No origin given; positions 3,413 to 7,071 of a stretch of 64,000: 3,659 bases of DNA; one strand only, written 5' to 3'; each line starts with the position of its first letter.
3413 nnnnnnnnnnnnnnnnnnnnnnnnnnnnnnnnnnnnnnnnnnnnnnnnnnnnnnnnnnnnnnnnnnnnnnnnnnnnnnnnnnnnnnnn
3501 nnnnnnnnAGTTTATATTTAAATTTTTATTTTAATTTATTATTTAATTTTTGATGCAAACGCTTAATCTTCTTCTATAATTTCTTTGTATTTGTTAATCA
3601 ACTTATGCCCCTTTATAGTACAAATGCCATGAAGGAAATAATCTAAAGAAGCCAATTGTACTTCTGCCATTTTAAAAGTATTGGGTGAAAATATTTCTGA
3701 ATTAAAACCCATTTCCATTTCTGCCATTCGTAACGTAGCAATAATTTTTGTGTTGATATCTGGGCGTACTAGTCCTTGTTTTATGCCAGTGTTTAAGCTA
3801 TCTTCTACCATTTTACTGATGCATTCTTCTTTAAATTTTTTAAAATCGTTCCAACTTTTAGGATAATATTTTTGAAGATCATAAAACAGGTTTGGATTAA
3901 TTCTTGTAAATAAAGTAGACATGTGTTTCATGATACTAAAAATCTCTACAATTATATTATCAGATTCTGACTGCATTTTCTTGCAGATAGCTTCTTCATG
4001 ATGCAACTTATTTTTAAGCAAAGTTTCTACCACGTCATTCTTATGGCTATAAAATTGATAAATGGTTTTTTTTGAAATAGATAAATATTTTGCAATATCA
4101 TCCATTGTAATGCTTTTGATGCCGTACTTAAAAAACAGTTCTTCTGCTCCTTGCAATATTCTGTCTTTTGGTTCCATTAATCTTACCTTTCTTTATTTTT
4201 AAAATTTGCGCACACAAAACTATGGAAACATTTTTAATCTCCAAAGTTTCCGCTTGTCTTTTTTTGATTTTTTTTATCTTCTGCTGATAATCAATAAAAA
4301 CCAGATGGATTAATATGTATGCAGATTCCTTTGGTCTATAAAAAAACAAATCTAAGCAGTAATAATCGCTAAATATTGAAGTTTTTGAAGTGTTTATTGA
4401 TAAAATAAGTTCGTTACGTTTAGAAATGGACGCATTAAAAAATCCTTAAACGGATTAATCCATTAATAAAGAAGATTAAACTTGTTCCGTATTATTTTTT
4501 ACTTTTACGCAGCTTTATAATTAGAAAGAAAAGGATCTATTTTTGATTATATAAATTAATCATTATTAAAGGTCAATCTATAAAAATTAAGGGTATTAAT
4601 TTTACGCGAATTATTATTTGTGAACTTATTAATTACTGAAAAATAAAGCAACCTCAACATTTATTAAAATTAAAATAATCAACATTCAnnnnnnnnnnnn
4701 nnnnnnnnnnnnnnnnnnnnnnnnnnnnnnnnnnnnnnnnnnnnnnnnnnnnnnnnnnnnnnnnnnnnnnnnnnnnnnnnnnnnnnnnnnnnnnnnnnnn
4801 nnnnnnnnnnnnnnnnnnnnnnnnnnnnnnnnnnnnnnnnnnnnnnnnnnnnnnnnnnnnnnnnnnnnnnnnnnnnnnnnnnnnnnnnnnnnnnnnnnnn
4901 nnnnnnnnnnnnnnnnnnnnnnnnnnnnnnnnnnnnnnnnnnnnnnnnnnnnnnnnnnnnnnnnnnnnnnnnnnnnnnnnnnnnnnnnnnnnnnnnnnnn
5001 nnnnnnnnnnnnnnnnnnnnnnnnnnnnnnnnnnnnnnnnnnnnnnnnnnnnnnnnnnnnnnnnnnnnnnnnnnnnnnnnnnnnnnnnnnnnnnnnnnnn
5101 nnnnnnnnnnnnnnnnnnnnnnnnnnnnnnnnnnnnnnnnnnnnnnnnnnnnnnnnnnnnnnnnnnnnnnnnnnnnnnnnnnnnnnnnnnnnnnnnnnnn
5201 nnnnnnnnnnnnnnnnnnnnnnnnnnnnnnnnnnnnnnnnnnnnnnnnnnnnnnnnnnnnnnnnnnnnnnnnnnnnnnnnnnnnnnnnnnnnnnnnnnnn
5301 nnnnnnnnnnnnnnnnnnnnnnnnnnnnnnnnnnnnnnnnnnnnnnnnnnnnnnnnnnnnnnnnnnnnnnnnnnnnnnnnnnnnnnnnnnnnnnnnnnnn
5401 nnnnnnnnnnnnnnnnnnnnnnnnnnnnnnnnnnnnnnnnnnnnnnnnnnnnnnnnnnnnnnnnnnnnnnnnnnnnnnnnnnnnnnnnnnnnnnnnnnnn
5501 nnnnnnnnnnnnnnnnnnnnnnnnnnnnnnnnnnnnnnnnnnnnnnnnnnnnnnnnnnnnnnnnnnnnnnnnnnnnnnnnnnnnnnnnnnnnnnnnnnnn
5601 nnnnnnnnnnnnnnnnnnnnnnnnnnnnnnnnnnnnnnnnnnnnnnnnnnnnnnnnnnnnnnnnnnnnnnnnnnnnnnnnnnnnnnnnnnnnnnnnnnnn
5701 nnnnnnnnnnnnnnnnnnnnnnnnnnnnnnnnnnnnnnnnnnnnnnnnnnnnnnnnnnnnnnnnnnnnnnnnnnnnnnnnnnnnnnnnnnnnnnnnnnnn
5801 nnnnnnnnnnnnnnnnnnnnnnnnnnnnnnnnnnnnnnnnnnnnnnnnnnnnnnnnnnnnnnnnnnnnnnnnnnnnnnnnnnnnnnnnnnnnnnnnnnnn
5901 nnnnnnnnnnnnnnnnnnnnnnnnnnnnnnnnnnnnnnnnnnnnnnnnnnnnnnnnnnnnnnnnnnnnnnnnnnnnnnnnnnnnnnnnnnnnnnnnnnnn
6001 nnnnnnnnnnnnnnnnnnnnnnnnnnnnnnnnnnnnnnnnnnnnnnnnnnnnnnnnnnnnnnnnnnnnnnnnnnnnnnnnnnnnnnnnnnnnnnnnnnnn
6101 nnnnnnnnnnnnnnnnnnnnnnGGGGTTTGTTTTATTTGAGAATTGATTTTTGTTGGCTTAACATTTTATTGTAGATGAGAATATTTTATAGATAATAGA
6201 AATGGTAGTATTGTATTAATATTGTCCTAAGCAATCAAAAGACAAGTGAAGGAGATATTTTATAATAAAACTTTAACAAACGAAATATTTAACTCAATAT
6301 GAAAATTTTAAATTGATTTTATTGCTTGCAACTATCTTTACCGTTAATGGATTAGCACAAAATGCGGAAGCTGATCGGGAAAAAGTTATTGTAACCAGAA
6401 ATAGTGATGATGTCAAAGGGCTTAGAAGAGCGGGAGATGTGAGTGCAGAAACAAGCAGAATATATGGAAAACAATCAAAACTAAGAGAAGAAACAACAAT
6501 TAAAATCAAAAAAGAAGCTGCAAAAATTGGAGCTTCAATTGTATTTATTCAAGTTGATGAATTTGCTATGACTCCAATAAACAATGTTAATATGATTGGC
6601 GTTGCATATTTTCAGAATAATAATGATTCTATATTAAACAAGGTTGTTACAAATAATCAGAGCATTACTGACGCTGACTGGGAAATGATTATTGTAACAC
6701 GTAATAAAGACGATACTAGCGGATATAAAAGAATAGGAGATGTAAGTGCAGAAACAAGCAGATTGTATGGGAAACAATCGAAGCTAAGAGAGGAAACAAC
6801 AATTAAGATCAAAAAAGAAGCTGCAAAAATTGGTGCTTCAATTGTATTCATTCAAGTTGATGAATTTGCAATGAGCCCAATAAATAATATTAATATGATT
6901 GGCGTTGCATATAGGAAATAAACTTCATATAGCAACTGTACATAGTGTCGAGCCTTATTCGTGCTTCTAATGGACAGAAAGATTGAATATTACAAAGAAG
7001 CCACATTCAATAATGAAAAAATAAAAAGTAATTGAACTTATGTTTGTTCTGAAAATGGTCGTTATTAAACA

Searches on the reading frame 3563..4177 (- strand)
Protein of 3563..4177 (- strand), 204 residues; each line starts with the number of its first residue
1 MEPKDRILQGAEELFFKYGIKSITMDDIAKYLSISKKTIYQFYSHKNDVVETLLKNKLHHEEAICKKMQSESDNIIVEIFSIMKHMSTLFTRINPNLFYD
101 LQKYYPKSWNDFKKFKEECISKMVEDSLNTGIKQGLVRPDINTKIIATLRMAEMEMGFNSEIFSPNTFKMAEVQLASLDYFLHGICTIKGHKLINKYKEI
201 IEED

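Call 3: search_protein_families(library=pfam, proteins=[window:3563-4177:-], max_evalue=0.1)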
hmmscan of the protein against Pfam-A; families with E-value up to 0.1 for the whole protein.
window:3563-4177:- (204 aa): 9 families
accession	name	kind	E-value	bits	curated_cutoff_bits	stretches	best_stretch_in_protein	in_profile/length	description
PF00440.29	TetR_N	-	3.6e-09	36.7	24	1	7-51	1-45/47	Bacterial regulatory proteins, tetR family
PF16677.11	GP3_package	-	0.0082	16.7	29.4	1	22-76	33-88/105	DNA-packaging protein gp3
PF13022.12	HTH_Tnp_1_2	-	0.0084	16.6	27.9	0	16-52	20-62/122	Helix-turn-helix of insertion element transposase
PF08280.17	HTH_Mga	-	0.013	15.9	23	1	20-39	17-36/59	M protein trans-acting positive regulator (MGA) HTH domain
PF01153.25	Glypican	-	0.014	14.7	26.4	1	30-109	65-145/555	Glypican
PF12728.13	HTH_17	-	0.022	15.4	27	1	24-41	3-20/51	Helix-turn-helix domain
PF08279.18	HTH_11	-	0.043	14.1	25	0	23-41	16-34/55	HTH domain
PF13309.12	HTH_22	-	0.044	14.3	29.6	0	25-41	44-60/63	HTH domain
PF07697.16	7TMR-HDED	-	0.058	13.8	27.6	0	18-103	87-177/224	7TM-HD extracellular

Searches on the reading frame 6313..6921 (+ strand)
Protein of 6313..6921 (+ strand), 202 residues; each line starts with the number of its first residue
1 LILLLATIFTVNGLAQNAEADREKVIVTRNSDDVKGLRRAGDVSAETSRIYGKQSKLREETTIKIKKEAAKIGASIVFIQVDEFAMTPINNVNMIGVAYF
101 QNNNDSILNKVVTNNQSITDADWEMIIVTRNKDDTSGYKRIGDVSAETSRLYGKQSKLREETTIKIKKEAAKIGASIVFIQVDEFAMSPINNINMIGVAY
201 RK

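Call 3: search_protein_families(library=pfam, proteins=[window:6313-6921:+], max_evalue=0.1)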
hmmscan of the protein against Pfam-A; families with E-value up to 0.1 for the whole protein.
window:6313-6921:+ (202 aa): 6 families
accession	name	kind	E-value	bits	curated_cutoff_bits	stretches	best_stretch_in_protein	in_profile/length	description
PF13698.11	DUF4156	-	9.8e-08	32.7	28.9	2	40-99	24-88/90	Domain of unknown function (DUF4156)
PF00829.26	Ribosomal_L21p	-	5.9e-06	26.9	27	1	49-102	6-54/99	Ribosomal prokaryotic L21 protein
PF18046.7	FKBP26_C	-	0.014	16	27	0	63-95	16-47/72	FKBP26_C-terminal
PF15594.11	Imm50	-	0.017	15.6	27.1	0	67-119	51-103/118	Immunity protein 50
PF02951.20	GSH-S_N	-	0.027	14.9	21.3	0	56-92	14-50/119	Prokaryotic glutathione synthetase, N-terminal domain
PF22461.2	SLBB_2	-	0.028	14.9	27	0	9-33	29-52/79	SLBB domain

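Call 4: search_protein_families(library=padloc, proteins=[window:6313-6921:+], max_evalue=0.1)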
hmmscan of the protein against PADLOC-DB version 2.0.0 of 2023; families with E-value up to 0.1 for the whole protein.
window:6313-6921:+ (202 aa): 0 families

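Call 5: search_protein_families(library=ncbifam, proteins=[window:6313-6921:+], max_evalue=0.1)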
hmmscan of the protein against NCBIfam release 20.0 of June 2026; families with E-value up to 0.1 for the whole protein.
window:6313-6921:+ (202 aa): 3 families
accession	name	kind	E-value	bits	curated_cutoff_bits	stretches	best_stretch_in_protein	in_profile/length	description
TIGR00061.1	L21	equivalog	0.0071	16.7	43.7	0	50-100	6-53/101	50S ribosomal protein L21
NF033083.0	AAC_3_I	equivalog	0.0081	16.4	200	0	165-190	101-126/145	AAC(3)-I family aminoglycoside N-acetyltransferase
NF007481.0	PRK10072.1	equivalog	0.097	13.2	110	0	52-80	36-64/96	HTH-type transcriptional regulator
